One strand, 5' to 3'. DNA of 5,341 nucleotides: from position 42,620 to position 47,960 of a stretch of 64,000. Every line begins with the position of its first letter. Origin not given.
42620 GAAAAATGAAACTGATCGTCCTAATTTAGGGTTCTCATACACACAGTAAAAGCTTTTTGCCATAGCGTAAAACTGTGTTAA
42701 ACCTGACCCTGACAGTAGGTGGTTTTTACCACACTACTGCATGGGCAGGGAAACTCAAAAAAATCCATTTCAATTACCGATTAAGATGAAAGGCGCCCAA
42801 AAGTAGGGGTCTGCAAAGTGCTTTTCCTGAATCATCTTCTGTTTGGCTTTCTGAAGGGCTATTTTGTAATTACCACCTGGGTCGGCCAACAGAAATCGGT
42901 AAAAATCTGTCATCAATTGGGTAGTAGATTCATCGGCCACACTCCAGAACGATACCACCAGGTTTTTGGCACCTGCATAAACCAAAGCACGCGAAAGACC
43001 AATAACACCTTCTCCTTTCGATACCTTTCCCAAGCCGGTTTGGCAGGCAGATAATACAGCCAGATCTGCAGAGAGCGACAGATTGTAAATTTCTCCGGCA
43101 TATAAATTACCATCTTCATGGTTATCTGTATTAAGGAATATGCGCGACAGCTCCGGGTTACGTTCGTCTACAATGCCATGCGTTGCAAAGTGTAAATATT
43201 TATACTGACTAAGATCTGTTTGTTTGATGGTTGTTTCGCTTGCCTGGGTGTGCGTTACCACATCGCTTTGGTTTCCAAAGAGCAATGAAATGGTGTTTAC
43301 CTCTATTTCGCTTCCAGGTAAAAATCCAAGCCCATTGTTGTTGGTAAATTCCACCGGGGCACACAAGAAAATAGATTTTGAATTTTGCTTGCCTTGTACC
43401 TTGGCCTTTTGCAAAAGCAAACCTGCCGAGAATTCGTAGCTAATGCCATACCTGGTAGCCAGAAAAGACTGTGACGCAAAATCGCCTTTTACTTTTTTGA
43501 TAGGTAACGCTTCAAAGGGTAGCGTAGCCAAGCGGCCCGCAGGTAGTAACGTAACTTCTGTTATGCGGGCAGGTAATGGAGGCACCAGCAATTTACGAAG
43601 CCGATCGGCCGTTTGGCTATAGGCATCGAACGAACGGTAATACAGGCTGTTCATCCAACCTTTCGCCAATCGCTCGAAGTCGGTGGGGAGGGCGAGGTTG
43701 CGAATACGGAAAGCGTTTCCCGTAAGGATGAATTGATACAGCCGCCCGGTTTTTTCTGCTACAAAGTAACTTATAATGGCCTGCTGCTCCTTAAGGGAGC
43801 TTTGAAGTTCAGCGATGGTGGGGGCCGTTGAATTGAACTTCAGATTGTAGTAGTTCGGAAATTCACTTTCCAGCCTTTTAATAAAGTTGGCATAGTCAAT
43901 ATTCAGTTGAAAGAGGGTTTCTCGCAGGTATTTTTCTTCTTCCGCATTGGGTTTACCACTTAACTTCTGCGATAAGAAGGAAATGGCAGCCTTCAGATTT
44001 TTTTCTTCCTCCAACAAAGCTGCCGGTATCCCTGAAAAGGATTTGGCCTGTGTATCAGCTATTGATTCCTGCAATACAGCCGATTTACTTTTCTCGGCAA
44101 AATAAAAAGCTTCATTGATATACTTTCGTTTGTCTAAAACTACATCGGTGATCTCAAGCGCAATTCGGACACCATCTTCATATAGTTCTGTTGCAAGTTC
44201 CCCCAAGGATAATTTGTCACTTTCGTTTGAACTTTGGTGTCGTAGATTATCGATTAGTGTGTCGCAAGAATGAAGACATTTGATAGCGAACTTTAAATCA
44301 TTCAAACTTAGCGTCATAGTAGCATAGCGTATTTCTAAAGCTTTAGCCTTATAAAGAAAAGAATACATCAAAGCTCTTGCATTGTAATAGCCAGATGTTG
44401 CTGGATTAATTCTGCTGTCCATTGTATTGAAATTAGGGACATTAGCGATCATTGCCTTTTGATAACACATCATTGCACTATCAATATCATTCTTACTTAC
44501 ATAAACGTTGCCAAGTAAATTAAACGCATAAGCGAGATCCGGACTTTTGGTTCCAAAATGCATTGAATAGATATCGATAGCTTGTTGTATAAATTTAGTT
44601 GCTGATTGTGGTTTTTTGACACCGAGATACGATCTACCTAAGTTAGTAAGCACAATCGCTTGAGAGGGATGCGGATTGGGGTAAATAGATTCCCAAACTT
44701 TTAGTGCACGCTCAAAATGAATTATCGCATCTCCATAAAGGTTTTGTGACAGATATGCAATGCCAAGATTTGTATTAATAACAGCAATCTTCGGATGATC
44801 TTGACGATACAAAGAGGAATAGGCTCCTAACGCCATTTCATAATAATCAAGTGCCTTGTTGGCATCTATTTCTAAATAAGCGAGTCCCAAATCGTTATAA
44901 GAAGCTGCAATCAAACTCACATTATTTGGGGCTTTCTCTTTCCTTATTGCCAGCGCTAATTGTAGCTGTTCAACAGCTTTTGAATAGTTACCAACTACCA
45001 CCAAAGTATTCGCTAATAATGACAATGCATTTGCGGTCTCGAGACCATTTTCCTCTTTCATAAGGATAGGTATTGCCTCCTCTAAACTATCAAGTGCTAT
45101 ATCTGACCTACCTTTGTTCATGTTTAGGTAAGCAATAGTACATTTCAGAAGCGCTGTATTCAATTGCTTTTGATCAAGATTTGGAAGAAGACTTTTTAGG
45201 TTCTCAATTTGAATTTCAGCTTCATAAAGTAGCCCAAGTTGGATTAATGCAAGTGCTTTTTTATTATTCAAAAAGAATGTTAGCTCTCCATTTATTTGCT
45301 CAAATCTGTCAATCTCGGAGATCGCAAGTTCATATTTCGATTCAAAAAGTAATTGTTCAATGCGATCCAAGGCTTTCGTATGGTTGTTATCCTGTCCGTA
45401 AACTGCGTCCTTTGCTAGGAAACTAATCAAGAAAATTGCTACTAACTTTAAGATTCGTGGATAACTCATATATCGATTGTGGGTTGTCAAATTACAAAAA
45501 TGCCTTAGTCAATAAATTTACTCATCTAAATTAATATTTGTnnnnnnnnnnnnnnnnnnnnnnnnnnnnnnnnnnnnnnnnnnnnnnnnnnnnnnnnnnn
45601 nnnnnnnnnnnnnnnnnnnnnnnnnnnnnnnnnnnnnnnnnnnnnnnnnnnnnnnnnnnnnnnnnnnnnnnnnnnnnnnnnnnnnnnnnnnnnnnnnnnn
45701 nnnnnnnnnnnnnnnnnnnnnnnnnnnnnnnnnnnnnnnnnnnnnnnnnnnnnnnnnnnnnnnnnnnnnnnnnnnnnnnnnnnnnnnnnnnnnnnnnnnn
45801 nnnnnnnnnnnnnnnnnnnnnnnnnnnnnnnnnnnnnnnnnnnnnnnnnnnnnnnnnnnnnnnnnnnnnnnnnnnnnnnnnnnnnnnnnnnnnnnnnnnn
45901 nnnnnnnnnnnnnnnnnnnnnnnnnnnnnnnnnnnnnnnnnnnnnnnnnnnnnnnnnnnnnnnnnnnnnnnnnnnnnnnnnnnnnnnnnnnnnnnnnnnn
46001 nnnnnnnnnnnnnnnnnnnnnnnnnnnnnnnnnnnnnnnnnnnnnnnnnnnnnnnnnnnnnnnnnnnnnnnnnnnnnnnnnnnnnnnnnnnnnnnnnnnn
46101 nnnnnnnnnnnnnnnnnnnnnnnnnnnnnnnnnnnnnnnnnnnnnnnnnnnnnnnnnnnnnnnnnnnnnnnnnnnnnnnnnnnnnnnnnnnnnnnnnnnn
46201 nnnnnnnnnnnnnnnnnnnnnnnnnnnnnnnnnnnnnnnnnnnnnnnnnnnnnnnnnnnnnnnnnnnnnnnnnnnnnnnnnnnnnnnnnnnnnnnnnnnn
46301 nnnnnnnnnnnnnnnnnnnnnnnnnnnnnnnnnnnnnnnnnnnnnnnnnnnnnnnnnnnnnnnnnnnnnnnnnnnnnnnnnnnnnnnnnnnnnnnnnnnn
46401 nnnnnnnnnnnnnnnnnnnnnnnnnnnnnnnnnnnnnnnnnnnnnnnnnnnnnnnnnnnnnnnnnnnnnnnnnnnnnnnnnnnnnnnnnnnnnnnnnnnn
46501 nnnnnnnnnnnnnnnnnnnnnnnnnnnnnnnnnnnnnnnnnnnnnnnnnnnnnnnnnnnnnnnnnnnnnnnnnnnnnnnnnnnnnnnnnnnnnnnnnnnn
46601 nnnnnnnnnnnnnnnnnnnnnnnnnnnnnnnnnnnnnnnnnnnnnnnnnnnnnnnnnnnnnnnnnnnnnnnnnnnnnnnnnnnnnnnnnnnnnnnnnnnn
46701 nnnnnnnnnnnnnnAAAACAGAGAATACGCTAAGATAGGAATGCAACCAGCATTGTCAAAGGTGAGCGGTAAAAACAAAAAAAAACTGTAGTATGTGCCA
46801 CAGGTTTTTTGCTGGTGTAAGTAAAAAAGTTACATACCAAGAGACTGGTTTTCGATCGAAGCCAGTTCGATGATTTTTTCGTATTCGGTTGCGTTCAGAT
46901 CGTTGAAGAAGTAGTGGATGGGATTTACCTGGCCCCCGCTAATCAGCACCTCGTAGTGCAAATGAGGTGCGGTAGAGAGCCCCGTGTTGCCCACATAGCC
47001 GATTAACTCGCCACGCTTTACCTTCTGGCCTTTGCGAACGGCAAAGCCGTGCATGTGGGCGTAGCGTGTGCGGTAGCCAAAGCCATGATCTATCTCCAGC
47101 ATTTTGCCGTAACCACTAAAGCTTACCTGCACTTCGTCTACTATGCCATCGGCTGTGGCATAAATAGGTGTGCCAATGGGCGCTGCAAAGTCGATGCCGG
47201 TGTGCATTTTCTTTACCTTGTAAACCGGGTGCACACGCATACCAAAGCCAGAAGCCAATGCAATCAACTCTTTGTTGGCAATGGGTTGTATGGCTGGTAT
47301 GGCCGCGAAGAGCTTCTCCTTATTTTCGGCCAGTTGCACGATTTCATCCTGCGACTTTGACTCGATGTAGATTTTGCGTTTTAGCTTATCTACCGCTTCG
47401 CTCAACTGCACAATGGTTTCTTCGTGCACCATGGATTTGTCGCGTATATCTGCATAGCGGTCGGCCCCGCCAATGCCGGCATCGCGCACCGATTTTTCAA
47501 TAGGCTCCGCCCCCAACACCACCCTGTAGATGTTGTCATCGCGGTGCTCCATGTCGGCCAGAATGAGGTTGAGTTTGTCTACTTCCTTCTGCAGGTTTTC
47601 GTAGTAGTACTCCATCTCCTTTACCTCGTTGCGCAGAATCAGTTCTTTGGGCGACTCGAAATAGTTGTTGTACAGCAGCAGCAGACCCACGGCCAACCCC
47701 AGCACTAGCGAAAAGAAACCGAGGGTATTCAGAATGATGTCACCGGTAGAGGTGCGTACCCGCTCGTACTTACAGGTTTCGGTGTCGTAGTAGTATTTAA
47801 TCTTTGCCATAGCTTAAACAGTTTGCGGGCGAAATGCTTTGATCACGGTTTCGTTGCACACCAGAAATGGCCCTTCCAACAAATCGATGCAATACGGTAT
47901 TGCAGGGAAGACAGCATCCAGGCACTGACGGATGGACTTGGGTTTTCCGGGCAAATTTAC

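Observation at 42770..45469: Chimeric exported caspase-like protease: AT-rich TPR half on a host-like CHAT half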

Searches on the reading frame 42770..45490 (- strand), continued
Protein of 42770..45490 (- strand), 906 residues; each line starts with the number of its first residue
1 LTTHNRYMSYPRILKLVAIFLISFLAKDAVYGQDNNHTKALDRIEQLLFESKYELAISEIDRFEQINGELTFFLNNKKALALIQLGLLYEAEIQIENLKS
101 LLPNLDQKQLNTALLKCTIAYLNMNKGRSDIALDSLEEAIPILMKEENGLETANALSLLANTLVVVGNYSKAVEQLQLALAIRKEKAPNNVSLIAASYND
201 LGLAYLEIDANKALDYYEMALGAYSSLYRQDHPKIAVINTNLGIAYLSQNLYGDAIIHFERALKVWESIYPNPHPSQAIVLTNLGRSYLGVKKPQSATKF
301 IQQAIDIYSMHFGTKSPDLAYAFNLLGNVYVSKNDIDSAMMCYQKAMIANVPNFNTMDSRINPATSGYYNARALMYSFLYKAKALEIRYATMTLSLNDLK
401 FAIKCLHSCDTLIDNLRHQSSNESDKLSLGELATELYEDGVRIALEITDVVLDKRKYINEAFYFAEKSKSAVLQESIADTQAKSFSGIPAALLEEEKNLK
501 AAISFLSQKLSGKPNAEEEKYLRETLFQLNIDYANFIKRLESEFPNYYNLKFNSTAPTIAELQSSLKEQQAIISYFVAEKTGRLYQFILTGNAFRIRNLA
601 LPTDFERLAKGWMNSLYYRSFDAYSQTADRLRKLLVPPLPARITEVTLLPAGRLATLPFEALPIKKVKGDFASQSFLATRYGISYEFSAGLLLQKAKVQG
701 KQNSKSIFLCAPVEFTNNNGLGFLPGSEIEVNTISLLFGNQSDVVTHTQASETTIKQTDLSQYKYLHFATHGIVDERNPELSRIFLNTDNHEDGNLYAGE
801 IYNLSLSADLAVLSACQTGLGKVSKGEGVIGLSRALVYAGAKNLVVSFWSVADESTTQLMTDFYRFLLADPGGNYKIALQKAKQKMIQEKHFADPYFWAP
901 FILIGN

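Call 67: fold_search(model_id=the predicted structure, library=pdb)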
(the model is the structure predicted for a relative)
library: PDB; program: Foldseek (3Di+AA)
matches with E <= 10: 1571; with E <= 0.001: 407
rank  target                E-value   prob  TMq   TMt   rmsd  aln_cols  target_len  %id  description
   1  8eey_B                5.0e-15  1.00  0.49  0.58  11.1       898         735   13  Cas7-11 in complex with DR-mismatched target RNA, Csx29 and Csx30 (released 2022-11-16)
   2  7zoq_A                5.9e-15  1.00  0.37  0.41  15.4       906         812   13  Cryo-EM structure of a CRISPR effector in complex with a caspase regulator (released 2022-11-30)
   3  7xsq_B                1.9e-14  1.00  0.44  0.56   9.9       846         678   13  Structure of the Craspase (released 2022-11-09)
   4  8d9f_A                2.0e-14  1.00  0.46  0.60   9.2       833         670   13  gRAMP-TPR-CHAT (Craspase) (released 2023-06-14)
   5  7y8t_B                2.3e-14  1.00  0.43  0.54  10.7       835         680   12  Structure of Cas7-11-crRNA in complex with TPR-CHAT (released 2023-06-28)
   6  8eex_B                2.3e-14  1.00  0.42  0.50  12.7       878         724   13  Cas7-11 in complex with Csx29 (released 2022-11-16)
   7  8d9h_E                2.6e-14  1.00  0.44  0.56  10.4       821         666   13  gRAMP-TPR-CHAT match PFS target RNA(Craspase) (released 2023-06-14)
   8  7y84_C                3.4e-14  1.00  0.46  0.61   9.0       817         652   13  CryoEM structure of type III-E CRISPR Craspase gRAMP-crRNA in complex with TPR-CHAT protease (released 2022-12-14)
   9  8d9g_A                4.1e-14  1.00  0.47  0.60   9.4       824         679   14  gRAMP-TPR-CHAT Non match PFS target RNA(Craspase) (released 2023-06-14)
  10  7y9x_B                4.1e-14  1.00  0.41  0.49  13.6       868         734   13  Structure of the Cas7-11-Csx29-guide RNA complex (released 2022-11-09)
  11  9hn0_B                4.4e-14  1.00  0.26  0.15  24.1      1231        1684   12  Cryo-EM structure of human separase bound to SCC1 (310-550 aa) (released 2025-09-03)
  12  7xsr_C                8.5e-14  1.00  0.45  0.58   9.9       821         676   13  Structure of Craspase-target RNA (released 2022-11-09)
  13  7y83_D                1.0e-13  1.00  0.45  0.59   9.2       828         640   13  CryoEM structure of type III-E CRISPR Craspase gRAMP-crRNA in complex with TPR-CHAT protease bound to non-self RNA tar (released 2022-12-14)
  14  7x8a_D                1.4e-13  1.00  0.45  0.57  10.3       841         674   14  Cryo-EM structure of a bacterial protein complex (released 2022-11-16)
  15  7y85_D                2.3e-13  1.00  0.46  0.60   8.9       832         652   13  CryoEM structure of type III-E CRISPR Craspase gRAMP-crRNA in complex with TPR-CHAT protease bound to self RNA target (released 2022-12-14)
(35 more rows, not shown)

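Call 74: find_encoding_contigs(protein=P0013, flank=2500, max_places=1)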
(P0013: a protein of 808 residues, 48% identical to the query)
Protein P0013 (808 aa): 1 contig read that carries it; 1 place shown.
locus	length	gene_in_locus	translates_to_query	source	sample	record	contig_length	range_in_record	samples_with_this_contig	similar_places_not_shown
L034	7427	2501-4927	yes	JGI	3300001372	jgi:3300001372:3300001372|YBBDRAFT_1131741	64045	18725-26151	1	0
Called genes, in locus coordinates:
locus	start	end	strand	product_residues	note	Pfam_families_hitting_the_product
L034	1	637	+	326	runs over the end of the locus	PF01551:Peptidase_M23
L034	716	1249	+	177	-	PF25900:PAPPA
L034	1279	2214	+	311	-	-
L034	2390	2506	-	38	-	-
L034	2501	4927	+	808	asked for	PF13424:TPR_12, PF24885:TPR_NPHP3, PF13424:TPR_12, PF13374:TPR_10 (weak), PF13424:TPR_12, PF13374:TPR_10 (weak), PF13424:TPR_12, PF12770:CHAT, +8 more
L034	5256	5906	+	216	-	PF01135:PCMT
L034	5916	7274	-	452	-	PF14821:Thr_synth_N, PF00291:PALP, PF24857:THR4_C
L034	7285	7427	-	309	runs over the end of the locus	PF00288:GHMP_kinases_N, PF08544:GHMP_kinases_C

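Call 75: find_encoding_contigs(protein=P0002, flank=2500, max_places=1)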
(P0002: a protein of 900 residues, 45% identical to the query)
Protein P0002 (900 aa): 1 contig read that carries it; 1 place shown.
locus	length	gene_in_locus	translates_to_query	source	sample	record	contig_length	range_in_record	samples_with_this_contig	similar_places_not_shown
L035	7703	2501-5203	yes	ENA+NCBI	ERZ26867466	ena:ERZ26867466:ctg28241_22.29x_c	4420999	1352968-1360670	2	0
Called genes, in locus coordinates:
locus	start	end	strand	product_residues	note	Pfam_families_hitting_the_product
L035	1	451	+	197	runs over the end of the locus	PF00994:MoCF_biosynth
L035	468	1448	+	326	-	PF01551:Peptidase_M23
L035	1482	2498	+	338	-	-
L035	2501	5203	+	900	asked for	PF13424:TPR_12, PF13424:TPR_12, PF24885:TPR_NPHP3, PF13424:TPR_12, PF24885:TPR_NPHP3, PF13374:TPR_10 (weak), PF13424:TPR_12, PF12770:CHAT, +8 more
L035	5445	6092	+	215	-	PF01135:PCMT, PF00398:RrnaAD (weak)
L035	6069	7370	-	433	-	PF14821:Thr_synth_N, PF00291:PALP, PF24857:THR4_C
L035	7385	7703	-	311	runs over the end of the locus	PF00288:GHMP_kinases_N, PF08544:GHMP_kinases_C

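Call 76: find_encoding_contigs(protein=P0024, flank=2500, max_places=1)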
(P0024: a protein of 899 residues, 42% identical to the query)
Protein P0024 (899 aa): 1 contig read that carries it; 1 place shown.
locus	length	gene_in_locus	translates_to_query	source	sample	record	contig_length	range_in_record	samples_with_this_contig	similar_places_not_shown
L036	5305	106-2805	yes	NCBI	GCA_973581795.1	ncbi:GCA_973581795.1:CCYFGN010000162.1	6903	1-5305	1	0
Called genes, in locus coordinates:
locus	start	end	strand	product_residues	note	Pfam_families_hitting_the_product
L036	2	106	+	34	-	?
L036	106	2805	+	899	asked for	PF13424:TPR_12, PF24885:TPR_NPHP3, PF13374:TPR_10 (weak), PF13424:TPR_12, PF24885:TPR_NPHP3 (weak), PF13374:TPR_10, PF13424:TPR_12, PF12770:CHAT, +5 more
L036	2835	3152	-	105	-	-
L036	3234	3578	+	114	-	-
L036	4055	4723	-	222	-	PF08022:FAD_binding_8, PF00175:NAD_binding_1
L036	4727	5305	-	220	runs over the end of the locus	PF04542:Sigma70_r2, PF08281:Sigma70_r4_2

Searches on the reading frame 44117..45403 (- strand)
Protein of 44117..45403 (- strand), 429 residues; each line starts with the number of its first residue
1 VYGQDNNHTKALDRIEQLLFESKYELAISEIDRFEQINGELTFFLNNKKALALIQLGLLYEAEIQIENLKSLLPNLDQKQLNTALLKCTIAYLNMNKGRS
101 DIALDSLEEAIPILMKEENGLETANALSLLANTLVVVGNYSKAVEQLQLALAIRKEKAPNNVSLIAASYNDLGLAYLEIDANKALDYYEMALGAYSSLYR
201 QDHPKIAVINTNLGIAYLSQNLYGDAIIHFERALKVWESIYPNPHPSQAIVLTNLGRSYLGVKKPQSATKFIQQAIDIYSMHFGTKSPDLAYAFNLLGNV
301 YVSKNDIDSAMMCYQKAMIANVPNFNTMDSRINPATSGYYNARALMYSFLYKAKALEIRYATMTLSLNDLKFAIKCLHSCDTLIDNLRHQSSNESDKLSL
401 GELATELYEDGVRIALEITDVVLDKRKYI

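Call 26: search_protein_representatives(protein=window:44171-45403:-)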
Query: 411 residues. Proteins with E-value up to 0.001 (for the whole library): 65024; up to 1e-10: 21003; up to 1e-30: 1336. The best 150 are listed.
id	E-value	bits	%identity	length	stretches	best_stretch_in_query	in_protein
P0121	4.0e-132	457.3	32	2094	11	138-301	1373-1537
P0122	1.1e-113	396.6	30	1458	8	137-317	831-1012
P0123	4.2e-112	391.4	30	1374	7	142-408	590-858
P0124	8.2e-111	387.2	28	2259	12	165-301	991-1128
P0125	8.2e-110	383.9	31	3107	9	131-332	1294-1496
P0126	8.9e-107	373.9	30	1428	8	183-321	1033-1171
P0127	2.3e-95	336.3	30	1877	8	131-287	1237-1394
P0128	3.1e-93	329.3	30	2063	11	127-317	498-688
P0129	6.2e-93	328.3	42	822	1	11-411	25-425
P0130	8.0e-89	314.8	43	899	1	13-411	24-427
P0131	1.5e-86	307.3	32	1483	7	138-301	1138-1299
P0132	9.2e-86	304.7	33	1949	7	156-313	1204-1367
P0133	1.3e-82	294.4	32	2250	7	126-304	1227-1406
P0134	5.6e-82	292.3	29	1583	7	144-319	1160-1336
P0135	5.7e-79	282.4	30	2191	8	143-304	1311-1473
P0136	7.0e-79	282.1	42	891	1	38-411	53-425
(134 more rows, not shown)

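Call 36: find_encoding_contigs(protein=P0136, flank=6000, max_places=3)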
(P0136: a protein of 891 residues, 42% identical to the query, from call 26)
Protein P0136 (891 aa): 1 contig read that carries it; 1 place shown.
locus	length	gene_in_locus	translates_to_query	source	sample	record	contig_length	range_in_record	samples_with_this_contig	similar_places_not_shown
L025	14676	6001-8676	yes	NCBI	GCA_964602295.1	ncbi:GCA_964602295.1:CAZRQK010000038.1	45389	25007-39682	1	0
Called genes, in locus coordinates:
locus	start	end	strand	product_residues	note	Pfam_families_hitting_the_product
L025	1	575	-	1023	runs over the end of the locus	PF08447:PAS_3, PF08448:PAS_4 (faint), PF08447:PAS_3, PF13188:PAS_8 (faint), PF00989:PAS (weak), PF13426:PAS_9, PF06580:His_kinase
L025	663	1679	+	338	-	PF04909:Amidohydro_2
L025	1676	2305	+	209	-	-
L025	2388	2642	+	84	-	-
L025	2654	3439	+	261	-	PF00581:Rhodanese, PF12368:Rhodanese_C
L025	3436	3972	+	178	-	PF00994:MoCF_biosynth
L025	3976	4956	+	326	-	PF01551:Peptidase_M23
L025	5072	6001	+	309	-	-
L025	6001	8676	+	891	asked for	PF07719:TPR_2 (faint), PF13374:TPR_10 (faint), PF14559:TPR_19 (faint), PF00515:TPR_1 (faint), PF13424:TPR_12, PF24885:TPR_NPHP3, PF13424:TPR_12, PF12770:CHAT, +1 more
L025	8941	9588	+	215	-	PF01135:PCMT, PF00398:RrnaAD (weak), PF13847:Methyltransf_31 (faint)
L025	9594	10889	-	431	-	PF14821:Thr_synth_N, PF00291:PALP, PF24857:THR4_C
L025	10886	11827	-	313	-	PF00288:GHMP_kinases_N, PF08544:GHMP_kinases_C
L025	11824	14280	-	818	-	PF00696:AA_kinase, PF01842:ACT (faint), PF22468:ACT_9, PF13840:ACT_7, PF22468:ACT_9, PF03447:NAD_binding_3, PF00742:Homoserine_dh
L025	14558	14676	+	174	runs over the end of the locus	PF03061:4HBT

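Call 84: find_related_loci(query=window:44117-45403:-, collection=metagenome_contigs, flank=3000)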
Query window:44117-45403:- (429 aa) in metagenome_contigs; peptide patterns used: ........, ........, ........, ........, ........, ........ (x = any residue, [..] = any of these).
103 stretches matched a pattern; 3 encode a relative of the query (tblastn E <= 1e-3); 3 distinct loci.
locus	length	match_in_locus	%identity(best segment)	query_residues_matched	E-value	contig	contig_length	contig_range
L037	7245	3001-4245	39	15-428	2e-89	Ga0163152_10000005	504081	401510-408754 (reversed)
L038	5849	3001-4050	40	81-428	4e-84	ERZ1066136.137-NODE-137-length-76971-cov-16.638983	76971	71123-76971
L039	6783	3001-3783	25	91-360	8e-8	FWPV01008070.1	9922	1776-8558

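Call 85: find_related_loci(query=window:44117-45403:-, collection=genome_contigs, flank=3000)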
Query window:44117-45403:- (429 aa) in genome_contigs; peptide patterns used: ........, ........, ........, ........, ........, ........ (x = any residue, [..] = any of these).
70 stretches matched a pattern; 5 encode a relative of the query (tblastn E <= 1e-3); 5 distinct loci.
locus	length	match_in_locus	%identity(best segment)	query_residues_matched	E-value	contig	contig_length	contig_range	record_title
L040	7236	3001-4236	36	12-428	2e-82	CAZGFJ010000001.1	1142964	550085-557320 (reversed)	MAG TPA_asm: uncultured Ohtaekwangia sp. isolate binchicken_co319_42 genome assembly, contig: NODE_1_length_1142964_cov_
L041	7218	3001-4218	36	15-427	8e-80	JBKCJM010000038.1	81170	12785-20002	MAG: Cyclobacteriaceae bacterium isolate samp_506_metabat2_24 samp_506_766810, whole genome shotgun sequence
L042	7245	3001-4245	39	15-428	3e-89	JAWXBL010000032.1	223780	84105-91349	MAG: Cytophagales bacterium isolate MP6IB1.15 k99_983717, whole genome shotgun sequence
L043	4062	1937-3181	30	90-367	8e-11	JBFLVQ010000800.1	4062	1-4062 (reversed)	MAG: Acidobacteriota bacterium isolate MAG010 MAG010_800, whole genome shotgun sequence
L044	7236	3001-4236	25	49-317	1e-10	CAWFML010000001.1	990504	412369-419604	MAG: Pyrinomonadaceae bacterium isolate MFD01916.bin.1.104 genome assembly, contig: contig_16852, whole genome shotgun s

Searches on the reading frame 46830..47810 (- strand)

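Call 3: search_protein_families(library=pfam, proteins=[window:46830-47810:-], max_evalue=0.01)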
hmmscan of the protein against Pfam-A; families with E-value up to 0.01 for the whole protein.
window:46830-47810:- (326 aa): 1 family
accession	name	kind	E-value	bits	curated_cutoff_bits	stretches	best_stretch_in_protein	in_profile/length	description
PF01551.29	Peptidase_M23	-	1.9e-34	118.1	28.7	1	201-297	1-96/96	Peptidase family M23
